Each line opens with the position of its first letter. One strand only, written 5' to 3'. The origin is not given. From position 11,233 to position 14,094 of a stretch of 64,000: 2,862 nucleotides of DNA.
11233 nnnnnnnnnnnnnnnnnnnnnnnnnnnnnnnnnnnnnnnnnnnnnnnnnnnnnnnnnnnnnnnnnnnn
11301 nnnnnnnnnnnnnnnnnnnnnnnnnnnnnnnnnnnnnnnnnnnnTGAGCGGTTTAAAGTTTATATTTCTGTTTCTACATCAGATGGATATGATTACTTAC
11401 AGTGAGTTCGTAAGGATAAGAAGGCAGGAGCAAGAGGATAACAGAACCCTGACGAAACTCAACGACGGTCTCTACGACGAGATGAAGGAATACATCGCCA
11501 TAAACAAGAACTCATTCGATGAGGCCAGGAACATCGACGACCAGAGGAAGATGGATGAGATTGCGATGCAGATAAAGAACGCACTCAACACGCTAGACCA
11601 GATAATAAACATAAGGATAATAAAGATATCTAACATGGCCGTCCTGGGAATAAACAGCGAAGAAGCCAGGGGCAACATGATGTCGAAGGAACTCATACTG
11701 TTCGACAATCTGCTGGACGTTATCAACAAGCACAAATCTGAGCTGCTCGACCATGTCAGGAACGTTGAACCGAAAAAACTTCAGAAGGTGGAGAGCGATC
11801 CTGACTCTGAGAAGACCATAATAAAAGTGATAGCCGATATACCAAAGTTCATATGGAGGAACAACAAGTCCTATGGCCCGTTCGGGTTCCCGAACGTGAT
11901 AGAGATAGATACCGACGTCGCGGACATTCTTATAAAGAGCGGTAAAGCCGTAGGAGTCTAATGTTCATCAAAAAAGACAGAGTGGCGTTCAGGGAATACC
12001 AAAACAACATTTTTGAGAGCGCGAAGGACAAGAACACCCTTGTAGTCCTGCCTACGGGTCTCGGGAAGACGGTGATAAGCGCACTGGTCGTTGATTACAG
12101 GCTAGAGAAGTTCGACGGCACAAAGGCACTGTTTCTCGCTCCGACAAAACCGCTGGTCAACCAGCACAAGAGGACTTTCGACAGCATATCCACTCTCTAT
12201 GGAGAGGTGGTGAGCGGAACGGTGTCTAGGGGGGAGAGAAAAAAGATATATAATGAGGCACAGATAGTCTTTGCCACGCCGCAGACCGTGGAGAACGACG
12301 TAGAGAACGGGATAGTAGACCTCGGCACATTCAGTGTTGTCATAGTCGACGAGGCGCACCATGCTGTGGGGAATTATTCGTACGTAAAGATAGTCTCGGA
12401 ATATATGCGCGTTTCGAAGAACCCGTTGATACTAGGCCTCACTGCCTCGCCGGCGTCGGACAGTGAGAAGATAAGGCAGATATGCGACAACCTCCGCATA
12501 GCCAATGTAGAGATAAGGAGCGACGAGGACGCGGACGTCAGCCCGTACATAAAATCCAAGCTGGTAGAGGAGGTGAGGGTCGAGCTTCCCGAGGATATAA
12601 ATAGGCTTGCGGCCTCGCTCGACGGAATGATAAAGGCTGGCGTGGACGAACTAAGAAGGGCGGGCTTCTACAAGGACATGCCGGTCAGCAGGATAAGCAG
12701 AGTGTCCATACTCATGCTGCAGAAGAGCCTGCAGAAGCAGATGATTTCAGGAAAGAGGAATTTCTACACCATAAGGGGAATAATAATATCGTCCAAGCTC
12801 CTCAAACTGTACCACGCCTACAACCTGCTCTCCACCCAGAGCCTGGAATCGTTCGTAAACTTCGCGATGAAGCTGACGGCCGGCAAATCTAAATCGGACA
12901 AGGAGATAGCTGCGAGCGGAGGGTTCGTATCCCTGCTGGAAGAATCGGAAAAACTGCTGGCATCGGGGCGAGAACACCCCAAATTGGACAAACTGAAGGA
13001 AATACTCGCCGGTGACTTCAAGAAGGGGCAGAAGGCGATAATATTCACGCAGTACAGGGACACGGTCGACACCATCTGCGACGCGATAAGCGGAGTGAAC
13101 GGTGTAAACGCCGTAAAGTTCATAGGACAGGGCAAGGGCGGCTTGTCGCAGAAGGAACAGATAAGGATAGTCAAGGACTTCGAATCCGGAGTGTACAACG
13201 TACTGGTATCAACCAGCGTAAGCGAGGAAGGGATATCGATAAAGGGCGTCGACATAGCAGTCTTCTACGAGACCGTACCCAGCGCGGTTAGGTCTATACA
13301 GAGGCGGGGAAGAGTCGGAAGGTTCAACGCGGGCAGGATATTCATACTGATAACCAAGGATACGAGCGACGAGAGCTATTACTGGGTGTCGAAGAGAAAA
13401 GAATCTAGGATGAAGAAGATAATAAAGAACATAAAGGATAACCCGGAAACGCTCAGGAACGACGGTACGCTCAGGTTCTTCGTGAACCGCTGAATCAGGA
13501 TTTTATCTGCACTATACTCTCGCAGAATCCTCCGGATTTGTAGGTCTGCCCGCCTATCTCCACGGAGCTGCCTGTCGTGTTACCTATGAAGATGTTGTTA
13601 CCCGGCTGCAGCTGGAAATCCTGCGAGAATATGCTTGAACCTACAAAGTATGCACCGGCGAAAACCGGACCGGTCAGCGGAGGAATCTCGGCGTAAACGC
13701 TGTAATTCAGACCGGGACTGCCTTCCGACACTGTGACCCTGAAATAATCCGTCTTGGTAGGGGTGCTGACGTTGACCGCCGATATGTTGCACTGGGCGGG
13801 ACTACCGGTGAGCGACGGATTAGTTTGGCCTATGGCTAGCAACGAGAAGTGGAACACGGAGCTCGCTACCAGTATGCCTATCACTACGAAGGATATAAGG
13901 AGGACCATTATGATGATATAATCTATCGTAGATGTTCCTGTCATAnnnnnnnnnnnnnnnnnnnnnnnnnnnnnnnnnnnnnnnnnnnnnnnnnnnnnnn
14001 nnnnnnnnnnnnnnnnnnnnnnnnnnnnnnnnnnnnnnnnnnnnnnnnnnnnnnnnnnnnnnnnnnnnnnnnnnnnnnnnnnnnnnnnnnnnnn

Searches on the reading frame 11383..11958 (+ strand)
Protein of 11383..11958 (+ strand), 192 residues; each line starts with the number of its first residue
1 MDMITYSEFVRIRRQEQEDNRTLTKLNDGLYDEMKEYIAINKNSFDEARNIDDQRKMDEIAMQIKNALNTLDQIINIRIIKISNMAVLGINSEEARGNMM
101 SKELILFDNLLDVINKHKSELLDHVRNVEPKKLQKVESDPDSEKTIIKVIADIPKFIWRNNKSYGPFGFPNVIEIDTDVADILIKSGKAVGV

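Call 3: search_protein_families(library=pfam, proteins=[window:11383-11958:+], max_evalue=1)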
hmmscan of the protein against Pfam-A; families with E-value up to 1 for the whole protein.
window:11383-11958:+ (192 aa): 2 families
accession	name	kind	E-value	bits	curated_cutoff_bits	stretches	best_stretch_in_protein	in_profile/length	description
PF22090.1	Gins51_C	-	5.1e-05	23.4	27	1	147-189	3-45/48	Gins51, C-terminal domain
PF23114.1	NAD-bd_HRPKS_sdrA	-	0.14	12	27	1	108-153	20-65/175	HRPKS sdrA-like, NAD(P)-binding Rossmann-fold domain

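Call 6: search_protein_families(library=ncbifam, proteins=[window:11383-11958:+], max_evalue=1)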
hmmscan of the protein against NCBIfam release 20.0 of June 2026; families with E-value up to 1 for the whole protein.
window:11383-11958:+ (192 aa): 1 family
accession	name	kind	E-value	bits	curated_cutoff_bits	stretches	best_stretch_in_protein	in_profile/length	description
NF053565.1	Gins23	equivalog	8.1e-08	32.3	120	1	4-121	48-157/159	DNA replication protein Gins23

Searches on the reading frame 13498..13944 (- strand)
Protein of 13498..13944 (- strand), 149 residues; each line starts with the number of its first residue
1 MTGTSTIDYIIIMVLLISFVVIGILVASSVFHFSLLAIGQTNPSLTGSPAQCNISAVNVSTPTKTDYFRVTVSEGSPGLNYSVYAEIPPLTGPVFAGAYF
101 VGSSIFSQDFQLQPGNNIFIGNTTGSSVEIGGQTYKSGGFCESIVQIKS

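Call 3: search_protein_families(library=pfam, proteins=[window:13498-13944:-], max_evalue=1)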
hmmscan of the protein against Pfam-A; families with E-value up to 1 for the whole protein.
window:13498-13944:- (149 aa): 0 families

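Call 6: search_protein_families(library=ncbifam, proteins=[window:13498-13944:-], max_evalue=1)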
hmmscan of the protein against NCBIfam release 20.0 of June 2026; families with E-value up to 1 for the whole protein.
window:13498-13944:- (149 aa): 0 families

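Call 63: find_homologous_proteins(query=window:13498-13944:-, max_evalue=0.001)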
Query window:13498-13944:- (149 aa): 2 proteins with E <= 0.001 among 32 candidates.
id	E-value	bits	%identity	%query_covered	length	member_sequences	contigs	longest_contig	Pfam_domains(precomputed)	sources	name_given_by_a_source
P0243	1.1e-88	312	100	100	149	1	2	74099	-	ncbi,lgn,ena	-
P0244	7.1e-46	174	59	98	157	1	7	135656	-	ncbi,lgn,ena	-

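Call 69: predict_structure(alignment_id=A3)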
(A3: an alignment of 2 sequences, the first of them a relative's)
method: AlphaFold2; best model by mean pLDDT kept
length: 149 residues; sequences in the alignment: 2
mean_pLDDT: 62.7   pTM: 0.43
mean pLDDT of the five models: 62.7, 61.8, 60.4, 59.6, 53.5
residues with pLDDT >= 90: 16; 70-90: 35; 50-70: 56; < 50: 42
segments of 3 or more residues with pLDDT < 50: 38-49, 87-91, 125-144, 146-149
pLDDT, mean of each block of 10 residues (from residue 1): 73 95 88 56 41 70 78 62 56 57 66 62 48 42 46
secondary structure, 60 per line:
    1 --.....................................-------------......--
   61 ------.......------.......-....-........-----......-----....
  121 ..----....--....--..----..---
elements in order: H3-39 E53-58 E67-73 E80-86 H88-91 E93-100 E106-111 E117-122 E127-130 E133-136
